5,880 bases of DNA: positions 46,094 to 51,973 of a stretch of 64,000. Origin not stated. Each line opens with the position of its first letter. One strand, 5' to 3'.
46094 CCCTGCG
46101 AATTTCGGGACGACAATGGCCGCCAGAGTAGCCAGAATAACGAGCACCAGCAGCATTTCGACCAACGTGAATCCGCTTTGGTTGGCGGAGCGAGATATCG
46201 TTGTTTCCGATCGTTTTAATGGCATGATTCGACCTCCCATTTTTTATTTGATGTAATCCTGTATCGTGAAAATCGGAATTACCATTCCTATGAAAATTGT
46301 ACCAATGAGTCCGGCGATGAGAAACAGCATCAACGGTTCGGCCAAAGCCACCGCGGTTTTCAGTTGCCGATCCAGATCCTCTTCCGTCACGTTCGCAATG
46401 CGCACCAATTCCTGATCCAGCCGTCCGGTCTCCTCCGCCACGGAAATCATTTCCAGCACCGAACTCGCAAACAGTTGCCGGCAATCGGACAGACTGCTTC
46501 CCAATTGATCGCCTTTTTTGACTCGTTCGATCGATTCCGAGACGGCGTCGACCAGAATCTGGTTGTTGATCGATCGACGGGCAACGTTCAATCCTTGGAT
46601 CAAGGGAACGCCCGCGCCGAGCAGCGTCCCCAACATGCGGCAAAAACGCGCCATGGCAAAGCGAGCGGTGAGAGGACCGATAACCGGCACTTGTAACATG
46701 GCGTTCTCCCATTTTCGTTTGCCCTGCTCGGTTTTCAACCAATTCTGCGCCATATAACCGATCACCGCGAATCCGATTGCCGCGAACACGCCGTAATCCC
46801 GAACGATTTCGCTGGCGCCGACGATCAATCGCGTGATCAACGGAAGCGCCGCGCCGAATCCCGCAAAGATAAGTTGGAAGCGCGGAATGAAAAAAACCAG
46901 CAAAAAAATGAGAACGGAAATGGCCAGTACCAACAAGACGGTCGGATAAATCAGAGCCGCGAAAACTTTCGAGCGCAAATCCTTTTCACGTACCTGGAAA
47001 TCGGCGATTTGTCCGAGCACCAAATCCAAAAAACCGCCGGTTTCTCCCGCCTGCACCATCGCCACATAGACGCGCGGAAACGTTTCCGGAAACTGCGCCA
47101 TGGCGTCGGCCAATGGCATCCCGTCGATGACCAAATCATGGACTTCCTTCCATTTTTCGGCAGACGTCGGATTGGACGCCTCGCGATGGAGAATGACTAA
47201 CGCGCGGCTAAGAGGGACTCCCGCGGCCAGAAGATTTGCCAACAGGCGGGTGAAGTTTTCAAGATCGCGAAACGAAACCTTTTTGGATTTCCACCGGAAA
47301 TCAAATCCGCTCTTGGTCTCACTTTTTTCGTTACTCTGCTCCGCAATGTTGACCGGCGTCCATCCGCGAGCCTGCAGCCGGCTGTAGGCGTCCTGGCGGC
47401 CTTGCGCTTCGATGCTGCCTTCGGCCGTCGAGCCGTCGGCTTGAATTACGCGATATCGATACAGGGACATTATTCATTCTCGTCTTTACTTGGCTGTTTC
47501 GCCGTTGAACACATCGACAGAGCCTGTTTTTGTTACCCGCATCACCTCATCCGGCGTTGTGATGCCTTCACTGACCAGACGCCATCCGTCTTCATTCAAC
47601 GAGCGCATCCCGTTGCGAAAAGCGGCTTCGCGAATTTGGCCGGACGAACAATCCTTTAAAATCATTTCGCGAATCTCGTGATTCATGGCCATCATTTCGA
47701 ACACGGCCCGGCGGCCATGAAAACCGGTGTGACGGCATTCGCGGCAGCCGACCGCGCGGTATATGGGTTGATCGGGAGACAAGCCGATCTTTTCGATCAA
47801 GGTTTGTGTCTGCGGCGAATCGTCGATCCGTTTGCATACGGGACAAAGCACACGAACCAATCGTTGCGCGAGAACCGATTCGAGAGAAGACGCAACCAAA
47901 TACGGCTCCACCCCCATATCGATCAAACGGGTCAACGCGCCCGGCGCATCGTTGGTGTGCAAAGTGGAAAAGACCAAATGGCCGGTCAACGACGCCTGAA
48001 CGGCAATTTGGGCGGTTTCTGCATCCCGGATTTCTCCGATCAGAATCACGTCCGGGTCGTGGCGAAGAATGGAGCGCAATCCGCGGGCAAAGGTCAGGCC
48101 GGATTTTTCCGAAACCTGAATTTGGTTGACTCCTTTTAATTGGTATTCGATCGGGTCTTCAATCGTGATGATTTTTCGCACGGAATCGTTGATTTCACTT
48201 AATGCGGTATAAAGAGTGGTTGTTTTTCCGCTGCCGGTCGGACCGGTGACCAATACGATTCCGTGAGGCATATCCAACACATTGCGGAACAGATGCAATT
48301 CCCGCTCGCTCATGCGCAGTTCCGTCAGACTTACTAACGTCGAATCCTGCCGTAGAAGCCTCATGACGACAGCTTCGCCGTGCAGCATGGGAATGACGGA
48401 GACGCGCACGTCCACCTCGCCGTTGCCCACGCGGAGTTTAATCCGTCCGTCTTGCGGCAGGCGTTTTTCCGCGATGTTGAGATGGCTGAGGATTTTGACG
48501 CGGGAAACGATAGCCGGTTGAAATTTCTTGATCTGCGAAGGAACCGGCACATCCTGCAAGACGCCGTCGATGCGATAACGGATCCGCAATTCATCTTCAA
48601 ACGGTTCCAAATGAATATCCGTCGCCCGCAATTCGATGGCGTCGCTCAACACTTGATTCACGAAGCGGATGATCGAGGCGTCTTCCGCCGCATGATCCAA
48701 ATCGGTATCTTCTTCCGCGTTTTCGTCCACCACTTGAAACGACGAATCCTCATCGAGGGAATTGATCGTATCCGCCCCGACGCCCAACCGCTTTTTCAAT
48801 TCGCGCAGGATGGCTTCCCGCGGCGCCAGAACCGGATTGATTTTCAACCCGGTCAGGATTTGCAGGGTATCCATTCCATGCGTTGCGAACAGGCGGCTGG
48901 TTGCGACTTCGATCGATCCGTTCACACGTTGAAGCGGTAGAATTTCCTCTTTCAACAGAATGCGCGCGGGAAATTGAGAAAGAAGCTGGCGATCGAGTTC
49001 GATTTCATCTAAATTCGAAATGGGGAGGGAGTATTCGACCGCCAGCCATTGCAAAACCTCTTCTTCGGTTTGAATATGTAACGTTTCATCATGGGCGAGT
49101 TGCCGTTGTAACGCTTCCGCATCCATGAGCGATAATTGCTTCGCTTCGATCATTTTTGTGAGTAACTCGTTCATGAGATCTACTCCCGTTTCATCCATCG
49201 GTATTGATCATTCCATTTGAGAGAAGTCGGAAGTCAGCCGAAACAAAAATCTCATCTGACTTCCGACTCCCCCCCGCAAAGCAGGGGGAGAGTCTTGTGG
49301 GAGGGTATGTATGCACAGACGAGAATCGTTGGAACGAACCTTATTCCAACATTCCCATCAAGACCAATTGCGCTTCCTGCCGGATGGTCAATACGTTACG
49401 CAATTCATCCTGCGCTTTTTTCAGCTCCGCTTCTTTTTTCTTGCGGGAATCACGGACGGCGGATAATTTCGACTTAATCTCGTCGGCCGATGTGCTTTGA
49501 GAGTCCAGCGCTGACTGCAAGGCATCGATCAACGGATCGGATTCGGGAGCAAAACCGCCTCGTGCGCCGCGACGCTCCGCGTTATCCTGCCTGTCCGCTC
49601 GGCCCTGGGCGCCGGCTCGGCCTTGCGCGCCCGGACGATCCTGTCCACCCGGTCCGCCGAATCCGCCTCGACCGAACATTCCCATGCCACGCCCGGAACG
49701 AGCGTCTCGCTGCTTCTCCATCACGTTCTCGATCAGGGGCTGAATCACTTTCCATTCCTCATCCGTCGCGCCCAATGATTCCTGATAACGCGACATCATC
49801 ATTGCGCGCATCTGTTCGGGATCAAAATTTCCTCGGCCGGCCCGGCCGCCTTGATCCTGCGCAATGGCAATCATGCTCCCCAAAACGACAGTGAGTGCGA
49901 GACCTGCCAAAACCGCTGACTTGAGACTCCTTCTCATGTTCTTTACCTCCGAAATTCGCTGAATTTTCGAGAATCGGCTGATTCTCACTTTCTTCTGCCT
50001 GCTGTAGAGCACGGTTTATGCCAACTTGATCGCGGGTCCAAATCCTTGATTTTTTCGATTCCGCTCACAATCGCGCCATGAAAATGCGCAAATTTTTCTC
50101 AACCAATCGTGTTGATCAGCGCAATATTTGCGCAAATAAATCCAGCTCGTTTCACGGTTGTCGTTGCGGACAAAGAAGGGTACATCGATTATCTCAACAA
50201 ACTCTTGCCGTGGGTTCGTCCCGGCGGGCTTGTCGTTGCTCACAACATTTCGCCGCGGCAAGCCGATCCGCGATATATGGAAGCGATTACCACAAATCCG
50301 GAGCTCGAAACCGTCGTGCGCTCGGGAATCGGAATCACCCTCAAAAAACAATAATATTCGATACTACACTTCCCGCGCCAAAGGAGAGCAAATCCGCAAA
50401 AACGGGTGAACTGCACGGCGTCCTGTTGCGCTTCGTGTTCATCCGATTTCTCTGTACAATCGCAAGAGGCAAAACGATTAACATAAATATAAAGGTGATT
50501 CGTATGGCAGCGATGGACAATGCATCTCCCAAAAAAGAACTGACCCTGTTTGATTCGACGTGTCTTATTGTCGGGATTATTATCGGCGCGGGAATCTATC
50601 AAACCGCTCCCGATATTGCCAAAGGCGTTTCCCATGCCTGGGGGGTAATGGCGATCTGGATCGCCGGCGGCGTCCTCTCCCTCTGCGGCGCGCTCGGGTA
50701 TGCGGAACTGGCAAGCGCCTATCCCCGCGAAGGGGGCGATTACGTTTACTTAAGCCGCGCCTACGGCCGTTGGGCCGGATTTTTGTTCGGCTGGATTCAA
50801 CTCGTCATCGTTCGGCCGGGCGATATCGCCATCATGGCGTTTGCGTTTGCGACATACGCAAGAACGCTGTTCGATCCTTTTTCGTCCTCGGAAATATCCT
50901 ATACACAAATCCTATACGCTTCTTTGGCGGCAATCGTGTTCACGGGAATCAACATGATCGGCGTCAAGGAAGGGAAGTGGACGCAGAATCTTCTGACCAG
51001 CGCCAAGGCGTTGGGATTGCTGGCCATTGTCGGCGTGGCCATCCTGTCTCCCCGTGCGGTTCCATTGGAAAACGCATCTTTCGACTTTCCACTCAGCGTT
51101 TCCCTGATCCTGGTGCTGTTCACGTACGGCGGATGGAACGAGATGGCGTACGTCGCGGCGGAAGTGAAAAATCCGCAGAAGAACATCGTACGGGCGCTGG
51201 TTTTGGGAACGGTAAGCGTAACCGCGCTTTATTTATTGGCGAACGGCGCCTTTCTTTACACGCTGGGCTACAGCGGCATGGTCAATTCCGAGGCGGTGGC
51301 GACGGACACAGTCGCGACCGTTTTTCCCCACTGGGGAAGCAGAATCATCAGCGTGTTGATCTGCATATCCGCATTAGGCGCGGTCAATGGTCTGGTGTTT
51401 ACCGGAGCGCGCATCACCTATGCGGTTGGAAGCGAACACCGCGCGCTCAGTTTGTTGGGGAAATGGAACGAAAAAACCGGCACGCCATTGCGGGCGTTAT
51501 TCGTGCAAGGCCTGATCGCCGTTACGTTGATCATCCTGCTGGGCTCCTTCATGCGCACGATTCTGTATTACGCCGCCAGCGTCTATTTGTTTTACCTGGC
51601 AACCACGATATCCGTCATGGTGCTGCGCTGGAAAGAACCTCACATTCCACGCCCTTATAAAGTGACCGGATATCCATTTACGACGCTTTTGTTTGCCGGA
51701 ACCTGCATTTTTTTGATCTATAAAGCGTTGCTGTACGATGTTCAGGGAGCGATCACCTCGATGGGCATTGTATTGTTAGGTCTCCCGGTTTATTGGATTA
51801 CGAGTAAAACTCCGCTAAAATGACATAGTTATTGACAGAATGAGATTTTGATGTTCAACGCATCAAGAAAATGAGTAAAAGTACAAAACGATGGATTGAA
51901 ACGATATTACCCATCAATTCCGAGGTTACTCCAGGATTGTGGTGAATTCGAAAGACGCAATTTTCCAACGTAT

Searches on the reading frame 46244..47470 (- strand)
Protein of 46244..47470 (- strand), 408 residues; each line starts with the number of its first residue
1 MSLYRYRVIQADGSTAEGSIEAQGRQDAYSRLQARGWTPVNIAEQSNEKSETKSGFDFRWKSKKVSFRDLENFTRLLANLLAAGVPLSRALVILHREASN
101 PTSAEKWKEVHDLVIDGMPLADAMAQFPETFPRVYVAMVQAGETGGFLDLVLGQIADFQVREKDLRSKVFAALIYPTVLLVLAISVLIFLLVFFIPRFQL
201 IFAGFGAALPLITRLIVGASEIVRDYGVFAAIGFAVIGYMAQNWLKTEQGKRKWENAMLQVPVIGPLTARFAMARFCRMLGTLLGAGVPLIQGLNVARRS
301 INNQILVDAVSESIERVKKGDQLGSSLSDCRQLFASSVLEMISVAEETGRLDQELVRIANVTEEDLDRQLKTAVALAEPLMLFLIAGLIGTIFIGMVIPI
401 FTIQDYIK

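Call 14: search_protein_families(library=pfam, proteins=[window:46244-47470:-])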
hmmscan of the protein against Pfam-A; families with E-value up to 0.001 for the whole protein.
window:46244-47470:- (408 aa): 1 family
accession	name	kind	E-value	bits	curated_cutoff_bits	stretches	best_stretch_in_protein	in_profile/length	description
PF00482.28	T2SSF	-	1.9e-57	193.1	25.2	2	73-196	1-125/125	Type II secretion system (T2SS), protein F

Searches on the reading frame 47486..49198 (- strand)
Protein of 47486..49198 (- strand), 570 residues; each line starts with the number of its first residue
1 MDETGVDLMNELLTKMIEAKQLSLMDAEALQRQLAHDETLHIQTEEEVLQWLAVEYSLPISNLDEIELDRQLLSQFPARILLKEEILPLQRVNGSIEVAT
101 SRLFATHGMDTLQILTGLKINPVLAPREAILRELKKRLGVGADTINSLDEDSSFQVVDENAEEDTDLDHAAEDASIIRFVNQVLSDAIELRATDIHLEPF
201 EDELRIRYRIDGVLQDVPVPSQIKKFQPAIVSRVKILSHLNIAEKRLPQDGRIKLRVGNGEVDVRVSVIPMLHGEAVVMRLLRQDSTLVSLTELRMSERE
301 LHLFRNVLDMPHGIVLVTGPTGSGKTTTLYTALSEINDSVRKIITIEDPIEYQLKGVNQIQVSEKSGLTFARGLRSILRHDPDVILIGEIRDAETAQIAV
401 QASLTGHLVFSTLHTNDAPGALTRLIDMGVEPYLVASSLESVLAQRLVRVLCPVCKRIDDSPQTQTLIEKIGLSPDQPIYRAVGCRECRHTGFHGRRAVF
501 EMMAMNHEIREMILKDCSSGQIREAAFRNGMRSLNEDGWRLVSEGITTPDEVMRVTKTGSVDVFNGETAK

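Call 14: search_protein_families(library=pfam, proteins=[window:47486-49198:-])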
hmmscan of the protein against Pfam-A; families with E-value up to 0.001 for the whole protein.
window:47486-49198:- (570 aa): 5 families
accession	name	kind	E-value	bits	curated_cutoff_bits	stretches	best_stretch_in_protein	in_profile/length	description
PF00437.27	T2SSE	-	5.2e-137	456.9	24.9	1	170-554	2-370/370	Type II/IV secretion system protein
PF05157.20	MshEN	-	2.5e-14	53.4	23.1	1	56-136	1-82/90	MshEN domain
PF13604.12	AAA_30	-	3.9e-05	23.9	27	0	302-335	8-41/191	AAA domain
PF13191.12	AAA_16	-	5.1e-05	24.3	32.6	1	295-347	3-57/167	AAA ATPase domain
PF25199.1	nSTAND_NTPase5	-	6.7e-05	23.2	34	1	313-362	42-92/145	Novel STAND NTPase 5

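Call 52: find_homologous_proteins(query=window:47486-49198:-, max_evalue=1e-80)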
Query window:47486-49198:- (570 aa): 8000 proteins with E <= 1e-80 among 8000 candidates; the best 120 are listed.
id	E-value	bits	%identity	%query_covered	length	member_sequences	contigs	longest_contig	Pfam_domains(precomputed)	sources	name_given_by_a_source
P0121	0.0e+0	1221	100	99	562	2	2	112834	PF05157.21,PF00437.27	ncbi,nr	ncbi:MAG: type II/IV secretion system protein [Candidatus Omnitrophota bacterium]|nr:MAG: type II/IV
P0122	1.1e-279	946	77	99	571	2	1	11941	PF05157.21,PF00437.27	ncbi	-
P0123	2.4e-278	942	77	97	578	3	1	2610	PF05157.21,PF00437.27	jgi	jgi:type II secretion system protein E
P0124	5.3e-278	941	79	97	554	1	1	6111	PF05157.21,PF00437.27,PF13604.13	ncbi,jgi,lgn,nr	ncbi:MAG: GspE/PulE family protein [bacterium]|jgi:general secretion pathway protein E/type IV pilus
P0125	9.0e-278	940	78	96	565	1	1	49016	PF05157.21,PF00437.27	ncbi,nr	ncbi:MAG: type II/IV secretion system protein [Verrucomicrobia bacterium]|nr:type II/IV secretion sy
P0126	9.4e-278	940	78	96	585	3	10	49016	PF05157.21,PF00437.27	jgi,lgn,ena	-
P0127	1.0e-277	940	76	97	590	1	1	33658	PF05157.21,PF00437.27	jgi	jgi:type II secretion system protein E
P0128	2.8e-277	939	78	96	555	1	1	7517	PF05157.21,PF00437.27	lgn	-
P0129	5.4e-277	938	77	97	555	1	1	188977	PF05157.21,PF00437.27,PF13604.13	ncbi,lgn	-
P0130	2.5e-276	935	77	98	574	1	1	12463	PF05157.21,PF00437.27,PF13604.13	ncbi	-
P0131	2.9e-276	935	76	99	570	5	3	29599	PF05157.21,PF00437.27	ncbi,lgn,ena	-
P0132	3.2e-276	935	77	97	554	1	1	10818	PF05157.21,PF00437.27,PF13604.13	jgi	jgi:type II secretion system protein E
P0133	3.4e-276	935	77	97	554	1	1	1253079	PF05157.21,PF00437.27,PF13604.13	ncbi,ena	-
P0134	4.9e-276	934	76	98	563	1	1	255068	PF05157.21,PF00437.27,PF13604.13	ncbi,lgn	-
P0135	1.8e-275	933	77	97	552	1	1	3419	PF05157.21,PF00437.27,PF13604.13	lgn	-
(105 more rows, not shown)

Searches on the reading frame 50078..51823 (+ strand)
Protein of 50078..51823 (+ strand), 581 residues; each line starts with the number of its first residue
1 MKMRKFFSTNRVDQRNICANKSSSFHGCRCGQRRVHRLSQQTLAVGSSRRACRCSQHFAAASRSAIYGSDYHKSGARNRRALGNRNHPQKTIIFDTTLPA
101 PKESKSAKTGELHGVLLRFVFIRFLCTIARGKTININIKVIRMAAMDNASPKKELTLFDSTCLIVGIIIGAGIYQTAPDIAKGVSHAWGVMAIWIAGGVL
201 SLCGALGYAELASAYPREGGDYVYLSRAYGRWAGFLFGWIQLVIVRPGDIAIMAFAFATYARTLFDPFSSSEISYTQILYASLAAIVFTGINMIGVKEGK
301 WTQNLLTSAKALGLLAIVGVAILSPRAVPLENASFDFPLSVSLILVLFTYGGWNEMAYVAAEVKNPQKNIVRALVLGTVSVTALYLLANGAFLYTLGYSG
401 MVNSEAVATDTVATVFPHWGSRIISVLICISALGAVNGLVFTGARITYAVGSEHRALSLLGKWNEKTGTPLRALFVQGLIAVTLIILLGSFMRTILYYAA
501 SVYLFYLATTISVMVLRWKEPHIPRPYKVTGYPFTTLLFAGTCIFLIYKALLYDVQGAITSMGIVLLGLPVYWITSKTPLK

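Call 14: search_protein_families(library=pfam, proteins=[window:50078-51823:+])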
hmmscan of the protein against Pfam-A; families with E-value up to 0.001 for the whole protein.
window:50078-51823:+ (581 aa): 2 families
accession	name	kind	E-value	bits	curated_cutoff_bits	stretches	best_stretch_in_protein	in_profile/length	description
PF13520.12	AA_permease_2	-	5.2e-59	200.7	27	1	155-555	1-409/427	Amino acid permease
PF00324.27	AA_permease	-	2.2e-22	79.8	24.6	1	165-557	7-427/470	Amino acid permease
